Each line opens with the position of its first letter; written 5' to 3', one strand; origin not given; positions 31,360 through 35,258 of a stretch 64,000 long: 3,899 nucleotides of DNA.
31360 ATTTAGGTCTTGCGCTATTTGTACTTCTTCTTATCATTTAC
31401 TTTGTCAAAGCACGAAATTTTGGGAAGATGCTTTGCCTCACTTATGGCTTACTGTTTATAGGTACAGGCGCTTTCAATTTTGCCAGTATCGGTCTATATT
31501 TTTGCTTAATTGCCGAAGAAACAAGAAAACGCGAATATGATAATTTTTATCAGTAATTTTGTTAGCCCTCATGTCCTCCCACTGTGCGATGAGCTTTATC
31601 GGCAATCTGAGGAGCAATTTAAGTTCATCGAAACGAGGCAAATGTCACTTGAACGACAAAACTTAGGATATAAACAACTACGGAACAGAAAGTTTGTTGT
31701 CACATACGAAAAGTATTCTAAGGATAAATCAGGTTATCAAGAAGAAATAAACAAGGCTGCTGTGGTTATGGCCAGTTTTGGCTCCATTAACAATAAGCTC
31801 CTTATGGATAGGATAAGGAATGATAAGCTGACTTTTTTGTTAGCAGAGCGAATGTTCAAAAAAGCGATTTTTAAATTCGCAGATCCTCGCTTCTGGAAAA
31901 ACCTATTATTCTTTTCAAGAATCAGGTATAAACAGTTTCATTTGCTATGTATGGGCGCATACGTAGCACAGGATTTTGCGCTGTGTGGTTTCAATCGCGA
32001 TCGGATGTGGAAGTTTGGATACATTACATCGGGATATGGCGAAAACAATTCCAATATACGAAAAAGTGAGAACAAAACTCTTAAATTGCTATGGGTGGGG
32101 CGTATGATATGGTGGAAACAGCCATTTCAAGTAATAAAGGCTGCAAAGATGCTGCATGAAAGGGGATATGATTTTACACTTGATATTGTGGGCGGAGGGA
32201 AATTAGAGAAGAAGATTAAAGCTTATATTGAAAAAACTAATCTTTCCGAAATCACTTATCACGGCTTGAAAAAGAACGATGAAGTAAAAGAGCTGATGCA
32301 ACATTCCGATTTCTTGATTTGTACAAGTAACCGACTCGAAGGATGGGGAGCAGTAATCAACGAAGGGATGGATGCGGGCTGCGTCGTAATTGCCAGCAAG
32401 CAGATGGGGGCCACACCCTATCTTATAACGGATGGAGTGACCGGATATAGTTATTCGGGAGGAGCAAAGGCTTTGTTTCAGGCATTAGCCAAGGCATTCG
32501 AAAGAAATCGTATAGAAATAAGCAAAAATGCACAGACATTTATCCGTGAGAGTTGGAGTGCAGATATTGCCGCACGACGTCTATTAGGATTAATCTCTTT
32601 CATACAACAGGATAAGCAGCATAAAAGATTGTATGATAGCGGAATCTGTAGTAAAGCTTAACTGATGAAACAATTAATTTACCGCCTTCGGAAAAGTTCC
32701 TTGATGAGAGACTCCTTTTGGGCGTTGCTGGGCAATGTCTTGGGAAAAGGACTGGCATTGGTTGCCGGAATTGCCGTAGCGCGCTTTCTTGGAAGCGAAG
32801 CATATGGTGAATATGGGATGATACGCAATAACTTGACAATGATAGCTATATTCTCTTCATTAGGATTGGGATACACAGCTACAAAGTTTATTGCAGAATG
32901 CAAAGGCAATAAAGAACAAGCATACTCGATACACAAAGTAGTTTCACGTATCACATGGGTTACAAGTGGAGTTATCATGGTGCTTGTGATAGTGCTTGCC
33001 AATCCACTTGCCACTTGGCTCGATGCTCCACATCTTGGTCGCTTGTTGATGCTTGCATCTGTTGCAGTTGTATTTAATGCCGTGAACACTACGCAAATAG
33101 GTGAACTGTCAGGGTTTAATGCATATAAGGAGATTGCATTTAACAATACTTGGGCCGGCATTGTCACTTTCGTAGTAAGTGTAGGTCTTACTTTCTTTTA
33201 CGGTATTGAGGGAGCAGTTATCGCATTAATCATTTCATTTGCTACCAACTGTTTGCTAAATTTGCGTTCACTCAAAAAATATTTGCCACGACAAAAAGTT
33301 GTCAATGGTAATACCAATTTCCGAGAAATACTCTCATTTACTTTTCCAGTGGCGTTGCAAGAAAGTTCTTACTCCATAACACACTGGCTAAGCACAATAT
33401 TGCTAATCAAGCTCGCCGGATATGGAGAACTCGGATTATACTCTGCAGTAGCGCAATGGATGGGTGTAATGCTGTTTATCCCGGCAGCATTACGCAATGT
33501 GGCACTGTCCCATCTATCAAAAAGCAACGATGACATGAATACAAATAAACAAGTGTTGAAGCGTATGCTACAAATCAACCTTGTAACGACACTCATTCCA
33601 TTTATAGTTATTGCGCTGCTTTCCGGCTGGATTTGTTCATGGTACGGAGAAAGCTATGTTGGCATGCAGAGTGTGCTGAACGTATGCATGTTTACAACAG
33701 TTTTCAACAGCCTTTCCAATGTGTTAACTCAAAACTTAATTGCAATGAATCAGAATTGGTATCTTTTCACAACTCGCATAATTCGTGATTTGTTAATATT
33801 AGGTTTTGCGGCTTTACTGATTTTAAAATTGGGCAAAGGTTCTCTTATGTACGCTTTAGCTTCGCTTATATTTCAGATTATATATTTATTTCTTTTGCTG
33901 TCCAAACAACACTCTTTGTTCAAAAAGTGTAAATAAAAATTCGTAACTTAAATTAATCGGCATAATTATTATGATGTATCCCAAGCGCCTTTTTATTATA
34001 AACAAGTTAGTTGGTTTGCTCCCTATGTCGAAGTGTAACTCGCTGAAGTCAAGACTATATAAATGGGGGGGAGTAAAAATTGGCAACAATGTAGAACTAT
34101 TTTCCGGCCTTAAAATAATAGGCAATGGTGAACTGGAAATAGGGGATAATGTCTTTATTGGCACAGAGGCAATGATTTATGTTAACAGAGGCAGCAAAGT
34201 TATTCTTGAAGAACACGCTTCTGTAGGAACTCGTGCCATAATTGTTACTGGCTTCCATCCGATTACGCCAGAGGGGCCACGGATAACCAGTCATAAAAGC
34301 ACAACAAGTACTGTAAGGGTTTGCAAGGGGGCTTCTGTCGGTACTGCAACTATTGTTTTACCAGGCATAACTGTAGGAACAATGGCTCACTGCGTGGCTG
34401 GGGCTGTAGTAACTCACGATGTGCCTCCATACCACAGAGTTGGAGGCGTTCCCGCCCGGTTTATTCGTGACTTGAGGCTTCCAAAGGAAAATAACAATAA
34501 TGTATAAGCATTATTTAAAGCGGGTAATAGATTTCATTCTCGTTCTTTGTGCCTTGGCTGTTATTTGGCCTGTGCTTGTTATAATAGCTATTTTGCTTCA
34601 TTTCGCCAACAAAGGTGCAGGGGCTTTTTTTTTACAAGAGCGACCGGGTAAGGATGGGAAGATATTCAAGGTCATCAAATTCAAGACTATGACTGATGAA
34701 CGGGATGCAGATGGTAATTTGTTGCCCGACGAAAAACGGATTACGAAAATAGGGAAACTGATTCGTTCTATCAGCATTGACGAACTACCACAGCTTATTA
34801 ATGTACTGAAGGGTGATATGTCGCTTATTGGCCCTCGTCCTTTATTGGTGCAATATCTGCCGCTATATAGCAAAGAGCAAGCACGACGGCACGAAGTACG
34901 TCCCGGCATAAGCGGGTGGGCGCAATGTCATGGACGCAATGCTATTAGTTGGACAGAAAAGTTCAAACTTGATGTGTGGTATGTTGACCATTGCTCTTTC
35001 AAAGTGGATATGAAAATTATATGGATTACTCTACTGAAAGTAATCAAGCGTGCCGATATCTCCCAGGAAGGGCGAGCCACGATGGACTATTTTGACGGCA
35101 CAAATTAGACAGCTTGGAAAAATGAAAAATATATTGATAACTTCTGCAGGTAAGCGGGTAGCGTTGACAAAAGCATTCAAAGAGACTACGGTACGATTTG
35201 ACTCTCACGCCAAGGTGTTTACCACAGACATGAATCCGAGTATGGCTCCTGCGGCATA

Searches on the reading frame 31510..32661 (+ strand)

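Call 38: search_protein_families(library=pfam, proteins=[window:31510-32661:+], max_evalue=0.001)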
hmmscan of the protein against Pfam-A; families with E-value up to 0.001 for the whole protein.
window:31510-32661:+ (383 aa): 3 families
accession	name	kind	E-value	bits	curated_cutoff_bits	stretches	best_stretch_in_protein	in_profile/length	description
PF00534.26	Glycos_transf_1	-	2.5e-27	95.9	26.4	1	182-338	7-166/172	Glycosyl transferases group 1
PF13692.12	Glyco_trans_1_4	-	6.9e-19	69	27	1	192-329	3-139/142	Glycosyl transferases group 1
PF20706.3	GT4-conflict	-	0.00016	21.2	26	0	183-305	190-320/385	Family 4 Glycosyltransferase in conflict systems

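Call 68: search_protein_families(library=ncbifam, proteins=[window:31510-32661:+], max_evalue=0.001)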
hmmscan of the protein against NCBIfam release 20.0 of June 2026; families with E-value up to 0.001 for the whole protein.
window:31510-32661:+ (383 aa): 19 families
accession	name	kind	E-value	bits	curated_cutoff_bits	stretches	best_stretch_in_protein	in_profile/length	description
NF041876.1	EPS_EpsE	equivalog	5.1e-15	55.6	400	1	183-357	207-388/389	exopolysaccharide biosynthesis GT4 family glycosyltransferase EpsE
NF007396.0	PRK09922.1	equivalog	8.8e-14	51.1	385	1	184-341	175-335/361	lipopolysaccharide 1,6-galactosyltransferase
TIGR04348.1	TIGR04348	equivalog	3.4e-13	49.3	300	1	184-332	131-277/310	selenoneine biosynthesis selenosugar synthase SenB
NF046085.1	XrtY_assoc_Gly1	equivalog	3.6e-12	45.8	400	1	179-361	198-380/387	XrtY-associated glycosyltransferase XYAG1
NF047880.1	glyco_SdgA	exception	5.6e-12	45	800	1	172-319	296-442/488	serine-aspartate repeat adhesin O-glycosyltransferase SdgA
TIGR03088.1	stp2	hypoth_equivalog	1.1e-11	44.4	409.05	1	184-353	188-361/374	TIGR03088 family PEP-CTERM/XrtA system glycosyltransferase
TIGR04005.1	wcaL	equivalog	1.5e-10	40.5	537.6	1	185-332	217-369/406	colanic acid biosynthesis glycosyltransferase WcaL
NF050063.1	ProtGlycPglJ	equivalog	2.4e-09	36.9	500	1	33-344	47-344/363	N-acetylgalactosamine-N,N'-diacetylbacillosaminyl-diphospho-undecaprenol 4-alpha-N-acetylgalactosaminyltransferase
TIGR03999.1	thiol_BshA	equivalog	4.9e-09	35.6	273.7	1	203-318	212-323/375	N-acetyl-alpha-D-glucosaminyl L-malate synthase BshA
NF038295.1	EPS_HpsP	equivalog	5.5e-09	35.5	550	1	187-359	204-381/388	hormogonium polysaccharide biosynthesis glycosyltransferase HpsP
NF041010.1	glycosy_Agl16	equivalog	9.7e-09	34.5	575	1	157-354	139-341/352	glycosylation protein Agl16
NF053787.1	GlcN_PG_synth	equivalog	3e-08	32.9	480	1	189-359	196-353/361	N-acetylglucosaminyl phosphatidylglycerol synthase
TIGR04063.1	stp3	hypoth_equivalog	7.5e-08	31.7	442.05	1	208-354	231-386/397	TIGR04063 family PEP-CTERM/XrtA system glycosyltransferase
TIGR04047.1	MSMEG_0565_glyc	hypoth_equivalog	5.4e-07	29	259.85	1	196-357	199-366/373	MSMEG_0565 family glycosyltransferase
NF012028.0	PRK15484.1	subfamily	1.2e-06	27.9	618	1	186-357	190-370/380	lipopolysaccharide N-acetylglucosaminyltransferase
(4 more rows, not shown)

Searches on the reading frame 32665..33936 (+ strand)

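Call 38: search_protein_families(library=pfam, proteins=[window:32665-33936:+], max_evalue=0.001)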
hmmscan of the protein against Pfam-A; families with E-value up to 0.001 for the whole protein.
window:32665-33936:+ (423 aa): 2 families
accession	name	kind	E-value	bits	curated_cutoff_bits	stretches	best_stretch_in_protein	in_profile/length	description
PF01943.22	Polysacc_synt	-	3.2e-29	102.6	28.2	1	14-267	2-252/274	Polysaccharide biosynthesis protein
PF13440.11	Polysacc_synt_3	-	8.7e-19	68.3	23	1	38-304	2-260/293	Polysaccharide biosynthesis protein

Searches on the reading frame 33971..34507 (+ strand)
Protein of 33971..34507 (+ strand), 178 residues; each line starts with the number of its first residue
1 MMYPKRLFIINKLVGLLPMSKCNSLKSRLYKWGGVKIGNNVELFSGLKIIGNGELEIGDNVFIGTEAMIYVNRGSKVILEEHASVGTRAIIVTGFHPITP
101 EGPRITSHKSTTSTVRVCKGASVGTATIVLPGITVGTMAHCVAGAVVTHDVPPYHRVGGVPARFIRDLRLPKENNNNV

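Call 3: search_protein_families(library=pfam, proteins=[window:33971-34507:+], max_evalue=0.01)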
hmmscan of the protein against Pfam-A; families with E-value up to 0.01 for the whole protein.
window:33971-34507:+ (178 aa): 1 family
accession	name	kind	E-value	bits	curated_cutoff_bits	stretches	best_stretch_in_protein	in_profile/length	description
PF14602.12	Hexapep_2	-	0.0039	17.3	27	0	57-69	4-16/34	Hexapeptide repeat of succinyl-transferase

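Call 4: search_protein_families(library=ncbifam, proteins=[window:33971-34507:+], max_evalue=0.01)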
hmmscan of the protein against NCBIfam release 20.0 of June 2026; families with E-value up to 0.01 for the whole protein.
window:33971-34507:+ (178 aa): 36 families (the best 25 are shown)
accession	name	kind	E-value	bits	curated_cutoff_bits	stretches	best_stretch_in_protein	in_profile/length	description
NF007797.0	PRK10502.1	subfamily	1.2e-17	64.1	192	1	8-166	26-177/183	WcaF family extracellular polysaccharide biosynthesis acetyltransferase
NF000490.1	chloram_CatB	equivalog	5e-12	45.6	350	1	117-167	113-163/210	type B chloramphenicol O-acetyltransferase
NF007499.0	PRK10092.1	equivalog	2.1e-11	43.9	314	1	90-168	107-183/183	maltose O-acetyltransferase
TIGR03570.1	NeuD_NnaD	subfamily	2.9e-11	43.3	160.8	1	106-163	145-202/202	NeuD/PglB/VioB family sugar acetyltransferase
NF038307.1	EPS_acetyl_HpsU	equivalog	4e-11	42.9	305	1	11-163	28-173/178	hormogonium polysaccharide biosynthesis acetyltransferase HpsU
TIGR03532.1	DapD_Ac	equivalog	1.1e-10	41.5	231.75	1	54-169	98-215/231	2,3,4,5-tetrahydropyridine-2,6-dicarboxylate N-acetyltransferase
TIGR03308.1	phn_thr-fam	hypoth_equivalog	1.2e-10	41.6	201.65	1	113-167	107-161/204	phosphonate metabolim protein, transferase hexapeptide repeat family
NF041874.1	EPS_EpsC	equivalog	2.8e-10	40.2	150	1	56-166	63-165/168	serine O-acetyltransferase EpsC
NF058585.1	HptprglPActTf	PfamEq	3.5e-10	39.7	300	1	113-169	105-161/172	heptaprenylglyceryl phosphate O-acetyltransferase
NF000311.1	Vat_ABCDEFH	equivalog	4.6e-10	39.4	300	1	116-167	112-163/201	Vat family streptogramin A O-acetyltransferase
TIGR02353.1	NRPS_term_dom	equivalog_domain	5.9e-10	38.1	423.1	2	6-91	82-175/695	Pls/PosA family non-ribosomal peptide synthetase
TIGR04008.1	WcaF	equivalog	1.8e-09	37.7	326.3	1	29-167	46-177/180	colanic acid biosynthesis acetyltransferase WcaF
NF000101.1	stregram_VatA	exception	3e-09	36.9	450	1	117-167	121-171/219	streptogramin A O-acetyltransferase Vat(A)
NF007076.0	PRK09527.1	equivalog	4e-09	36.2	347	1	114-168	131-185/203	galactoside O-acetyltransferase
NF050158.1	CarbAnhydGPos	equivalog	4.1e-09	36.3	250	1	52-169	25-144/172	gamma carbonic anhydrase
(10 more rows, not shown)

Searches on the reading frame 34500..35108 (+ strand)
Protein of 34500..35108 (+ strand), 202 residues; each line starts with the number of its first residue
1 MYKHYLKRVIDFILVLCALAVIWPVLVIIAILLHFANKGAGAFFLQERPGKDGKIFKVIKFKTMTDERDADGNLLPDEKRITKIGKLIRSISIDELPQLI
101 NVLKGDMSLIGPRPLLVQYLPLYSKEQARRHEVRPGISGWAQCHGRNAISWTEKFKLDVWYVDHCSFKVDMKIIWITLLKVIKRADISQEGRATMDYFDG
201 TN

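Call 3: search_protein_families(library=pfam, proteins=[window:34500-35108:+], max_evalue=0.01)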
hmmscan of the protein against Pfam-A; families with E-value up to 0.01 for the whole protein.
window:34500-35108:+ (202 aa): 1 family
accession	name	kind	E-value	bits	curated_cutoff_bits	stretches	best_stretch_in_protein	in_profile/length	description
PF02397.22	Bac_transf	-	4.6e-61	205.9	27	1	7-183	1-179/179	Bacterial sugar transferase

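Call 4: search_protein_families(library=ncbifam, proteins=[window:34500-35108:+], max_evalue=0.01)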
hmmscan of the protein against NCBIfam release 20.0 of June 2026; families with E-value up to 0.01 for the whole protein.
window:34500-35108:+ (202 aa): 10 families
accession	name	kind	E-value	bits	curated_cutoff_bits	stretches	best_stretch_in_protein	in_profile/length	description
TIGR03025.1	EPS_sugtrans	subfamily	3.5e-69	234.2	295.55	1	4-184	255-441/445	exopolysaccharide biosynthesis polyprenyl glycosylphosphotransferase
TIGR03023.1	WcaJ_sugtrans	equivalog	9.4e-59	199.9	410.75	1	3-184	259-449/453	undecaprenyl-phosphate glucose phosphotransferase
TIGR03022.1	WbaP_sugtrans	subfamily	2.4e-51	175.4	403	2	78-184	346-452/456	undecaprenyl-phosphate galactose phosphotransferase WbaP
NF052601.1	undeca_RfbP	equivalog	3.9e-46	157.3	330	2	76-182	130-236/244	undecaprenyl-phosphate galactose phosphotransferase family protein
TIGR03013.1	EpsB_2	subfamily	7e-44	150.6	393.35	1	3-182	251-436/443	TIGR03013 family XrtA/PEP-CTERM system glycosyltransferase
NF041877.1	EPS_EpsZ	equivalog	4.8e-39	134.3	800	1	6-182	265-453/459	exopolysaccharide biosynthesis polyisoprenyl-phosphate hexose-1-phosphate transferase EpsZ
NF007518.0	PRK10124.1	equivalog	9.7e-37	126.8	684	1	5-181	272-457/464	undecaprenyl-phosphate glucose phosphotransferase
NF050817.1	PolSacchBiosHfsE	equivalog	1.1e-32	113.4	750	1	4-178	269-456/467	polysaccharide biosynthesis protein HfsE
NF011751.0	PRK15204.1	equivalog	2.5e-29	102.2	907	1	4-184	277-472/476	undecaprenyl-phosphate galactose phosphotransferase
NF045514.1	glycotran_HepC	equivalog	8.7e-25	87.3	140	1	4-116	114-213/220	heterocyst development glycosyltransferase HepC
